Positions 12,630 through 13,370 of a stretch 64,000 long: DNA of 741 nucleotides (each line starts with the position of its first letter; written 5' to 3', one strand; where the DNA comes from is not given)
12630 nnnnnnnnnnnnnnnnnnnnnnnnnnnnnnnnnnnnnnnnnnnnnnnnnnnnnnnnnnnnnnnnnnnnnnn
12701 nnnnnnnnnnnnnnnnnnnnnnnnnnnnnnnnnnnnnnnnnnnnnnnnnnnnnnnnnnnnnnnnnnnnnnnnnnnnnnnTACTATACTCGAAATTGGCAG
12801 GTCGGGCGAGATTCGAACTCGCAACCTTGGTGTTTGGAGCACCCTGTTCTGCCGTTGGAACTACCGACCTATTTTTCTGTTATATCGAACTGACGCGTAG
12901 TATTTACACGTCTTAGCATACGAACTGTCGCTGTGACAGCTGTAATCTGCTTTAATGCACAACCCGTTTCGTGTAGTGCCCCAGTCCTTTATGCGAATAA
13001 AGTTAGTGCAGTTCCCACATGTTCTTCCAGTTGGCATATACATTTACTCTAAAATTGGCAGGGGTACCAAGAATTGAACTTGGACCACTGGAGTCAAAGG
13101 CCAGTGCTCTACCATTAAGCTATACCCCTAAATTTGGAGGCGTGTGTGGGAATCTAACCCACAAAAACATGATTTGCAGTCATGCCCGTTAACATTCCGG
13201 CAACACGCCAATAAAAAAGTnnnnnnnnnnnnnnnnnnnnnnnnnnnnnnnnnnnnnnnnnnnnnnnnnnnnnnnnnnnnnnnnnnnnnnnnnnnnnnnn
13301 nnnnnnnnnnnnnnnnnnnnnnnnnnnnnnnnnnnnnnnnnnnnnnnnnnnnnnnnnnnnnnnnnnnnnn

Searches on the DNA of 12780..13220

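Call 101: search_rna_families(source=window, start=12780, end=13220, threshold=gathering, show_alignments=3)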
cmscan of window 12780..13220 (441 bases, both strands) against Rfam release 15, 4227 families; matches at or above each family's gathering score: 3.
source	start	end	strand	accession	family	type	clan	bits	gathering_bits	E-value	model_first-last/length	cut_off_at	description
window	13059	13129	-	RF00005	tRNA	Gene; tRNA;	CL00001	68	29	7.6e-15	1-71/71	no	tRNA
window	13138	13209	-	RF00005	tRNA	Gene; tRNA;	CL00001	61.7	29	4.1e-13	1-71/71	no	tRNA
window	12798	12870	-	RF00005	tRNA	Gene; tRNA;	CL00001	54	29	5.5e-11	1-71/71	no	tRNA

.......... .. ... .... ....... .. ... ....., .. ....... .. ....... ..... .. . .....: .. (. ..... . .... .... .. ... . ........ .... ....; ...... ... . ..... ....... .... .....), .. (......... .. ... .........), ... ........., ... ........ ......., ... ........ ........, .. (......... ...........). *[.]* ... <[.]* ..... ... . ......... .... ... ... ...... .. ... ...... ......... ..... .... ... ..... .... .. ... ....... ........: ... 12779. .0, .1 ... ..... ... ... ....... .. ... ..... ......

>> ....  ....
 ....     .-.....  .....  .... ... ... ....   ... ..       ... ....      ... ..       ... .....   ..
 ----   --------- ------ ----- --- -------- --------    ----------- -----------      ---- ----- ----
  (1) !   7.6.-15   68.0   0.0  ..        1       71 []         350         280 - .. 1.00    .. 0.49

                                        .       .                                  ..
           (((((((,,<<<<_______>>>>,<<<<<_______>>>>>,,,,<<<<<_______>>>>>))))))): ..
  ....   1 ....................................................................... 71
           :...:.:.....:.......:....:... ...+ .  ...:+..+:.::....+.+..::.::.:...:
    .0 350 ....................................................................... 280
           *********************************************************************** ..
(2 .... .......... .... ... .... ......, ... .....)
